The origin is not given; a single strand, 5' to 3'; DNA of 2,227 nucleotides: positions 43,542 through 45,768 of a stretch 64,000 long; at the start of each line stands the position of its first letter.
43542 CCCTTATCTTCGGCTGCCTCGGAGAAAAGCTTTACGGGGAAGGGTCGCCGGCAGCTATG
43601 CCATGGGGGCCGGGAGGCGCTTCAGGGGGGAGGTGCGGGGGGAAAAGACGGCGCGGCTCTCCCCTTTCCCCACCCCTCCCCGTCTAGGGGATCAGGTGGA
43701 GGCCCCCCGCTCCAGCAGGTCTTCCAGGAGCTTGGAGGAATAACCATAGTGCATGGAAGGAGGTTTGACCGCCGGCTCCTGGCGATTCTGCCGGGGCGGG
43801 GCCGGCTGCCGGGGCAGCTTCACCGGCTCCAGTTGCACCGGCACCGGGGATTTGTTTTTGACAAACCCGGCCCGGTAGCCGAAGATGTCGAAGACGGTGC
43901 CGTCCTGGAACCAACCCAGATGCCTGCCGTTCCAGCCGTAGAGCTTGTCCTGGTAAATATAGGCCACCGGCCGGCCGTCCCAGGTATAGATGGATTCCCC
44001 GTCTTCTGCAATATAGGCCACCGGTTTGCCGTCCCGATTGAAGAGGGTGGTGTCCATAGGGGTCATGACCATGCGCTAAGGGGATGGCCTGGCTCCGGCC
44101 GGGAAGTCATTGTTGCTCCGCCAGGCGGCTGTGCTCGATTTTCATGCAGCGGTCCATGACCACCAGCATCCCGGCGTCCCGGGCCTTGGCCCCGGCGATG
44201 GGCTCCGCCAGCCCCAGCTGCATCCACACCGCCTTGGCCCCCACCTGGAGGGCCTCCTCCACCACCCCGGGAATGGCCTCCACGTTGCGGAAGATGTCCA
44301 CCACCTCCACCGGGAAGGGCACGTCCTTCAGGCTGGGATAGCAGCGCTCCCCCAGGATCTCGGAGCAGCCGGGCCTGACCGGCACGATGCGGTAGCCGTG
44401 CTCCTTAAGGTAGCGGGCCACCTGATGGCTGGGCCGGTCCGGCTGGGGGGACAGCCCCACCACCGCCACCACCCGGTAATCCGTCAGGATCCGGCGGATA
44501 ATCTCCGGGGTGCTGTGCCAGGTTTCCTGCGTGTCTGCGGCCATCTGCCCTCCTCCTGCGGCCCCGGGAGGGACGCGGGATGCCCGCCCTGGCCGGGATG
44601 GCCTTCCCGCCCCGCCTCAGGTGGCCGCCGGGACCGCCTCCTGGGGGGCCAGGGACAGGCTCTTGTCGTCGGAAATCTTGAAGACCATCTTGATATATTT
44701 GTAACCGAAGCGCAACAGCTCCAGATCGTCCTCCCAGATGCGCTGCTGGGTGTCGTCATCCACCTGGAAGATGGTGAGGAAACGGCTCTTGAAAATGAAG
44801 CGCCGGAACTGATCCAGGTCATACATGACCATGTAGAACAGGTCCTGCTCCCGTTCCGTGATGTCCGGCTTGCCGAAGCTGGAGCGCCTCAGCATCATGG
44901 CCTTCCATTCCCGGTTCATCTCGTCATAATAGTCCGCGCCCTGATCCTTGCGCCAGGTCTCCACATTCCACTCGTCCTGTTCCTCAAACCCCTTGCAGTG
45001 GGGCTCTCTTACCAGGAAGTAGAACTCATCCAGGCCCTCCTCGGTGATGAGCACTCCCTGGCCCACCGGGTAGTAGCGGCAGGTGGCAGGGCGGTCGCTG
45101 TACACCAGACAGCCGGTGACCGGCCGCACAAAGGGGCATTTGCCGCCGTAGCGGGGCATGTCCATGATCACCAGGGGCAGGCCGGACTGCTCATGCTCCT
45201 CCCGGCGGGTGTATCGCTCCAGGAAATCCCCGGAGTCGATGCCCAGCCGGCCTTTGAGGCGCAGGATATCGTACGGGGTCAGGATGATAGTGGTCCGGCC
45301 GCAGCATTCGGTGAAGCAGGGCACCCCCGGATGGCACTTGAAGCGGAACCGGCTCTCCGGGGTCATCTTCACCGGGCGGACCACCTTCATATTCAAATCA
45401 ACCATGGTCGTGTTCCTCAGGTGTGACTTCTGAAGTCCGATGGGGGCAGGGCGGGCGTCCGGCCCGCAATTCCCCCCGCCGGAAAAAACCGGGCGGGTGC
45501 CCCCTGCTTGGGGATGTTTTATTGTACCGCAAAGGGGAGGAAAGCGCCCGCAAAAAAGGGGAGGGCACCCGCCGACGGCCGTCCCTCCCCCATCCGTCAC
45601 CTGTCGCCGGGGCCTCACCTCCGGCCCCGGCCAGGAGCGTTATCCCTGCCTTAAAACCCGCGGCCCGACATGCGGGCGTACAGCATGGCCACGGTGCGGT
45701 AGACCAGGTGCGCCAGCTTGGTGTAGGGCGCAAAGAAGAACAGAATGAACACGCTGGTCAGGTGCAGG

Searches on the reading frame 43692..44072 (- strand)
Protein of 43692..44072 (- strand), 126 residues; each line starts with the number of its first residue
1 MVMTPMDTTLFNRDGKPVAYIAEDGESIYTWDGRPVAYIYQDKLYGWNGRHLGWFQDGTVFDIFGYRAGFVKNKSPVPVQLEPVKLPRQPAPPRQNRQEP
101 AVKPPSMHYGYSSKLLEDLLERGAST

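Call 47: search_protein_families(library=pfam, max_evalue=1e-8, proteins=[window:43692-44072:-])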
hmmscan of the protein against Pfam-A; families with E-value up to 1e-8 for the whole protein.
window:43692-44072:- (126 aa): 1 family
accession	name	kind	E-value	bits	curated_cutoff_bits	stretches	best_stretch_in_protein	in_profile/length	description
PF21784.3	Bflower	-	1.5e-28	99.9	25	1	9-120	2-116/116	4-fold beta flower protein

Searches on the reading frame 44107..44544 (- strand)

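Call 47: search_protein_families(library=pfam, max_evalue=1e-8, proteins=[window:44107-44544:-])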
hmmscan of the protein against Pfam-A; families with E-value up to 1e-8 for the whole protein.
window:44107-44544:- (145 aa): 1 family
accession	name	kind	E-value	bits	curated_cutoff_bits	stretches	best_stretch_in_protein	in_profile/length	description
PF13380.12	CoA_binding_2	-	3.9e-44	150.3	22.8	1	24-138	1-115/116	CoA binding domain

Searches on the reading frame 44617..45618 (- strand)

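Call 47: search_protein_families(library=pfam, max_evalue=1e-8, proteins=[window:44617-45618:-])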
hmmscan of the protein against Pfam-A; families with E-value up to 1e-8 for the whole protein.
window:44617-45618:- (333 aa): 1 family
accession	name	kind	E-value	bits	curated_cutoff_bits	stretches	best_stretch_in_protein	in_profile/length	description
PF03692.20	CxxCxxCC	-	2.6e-09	38.1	23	1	95-208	2-84/85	Putative zinc- or iron-chelating domain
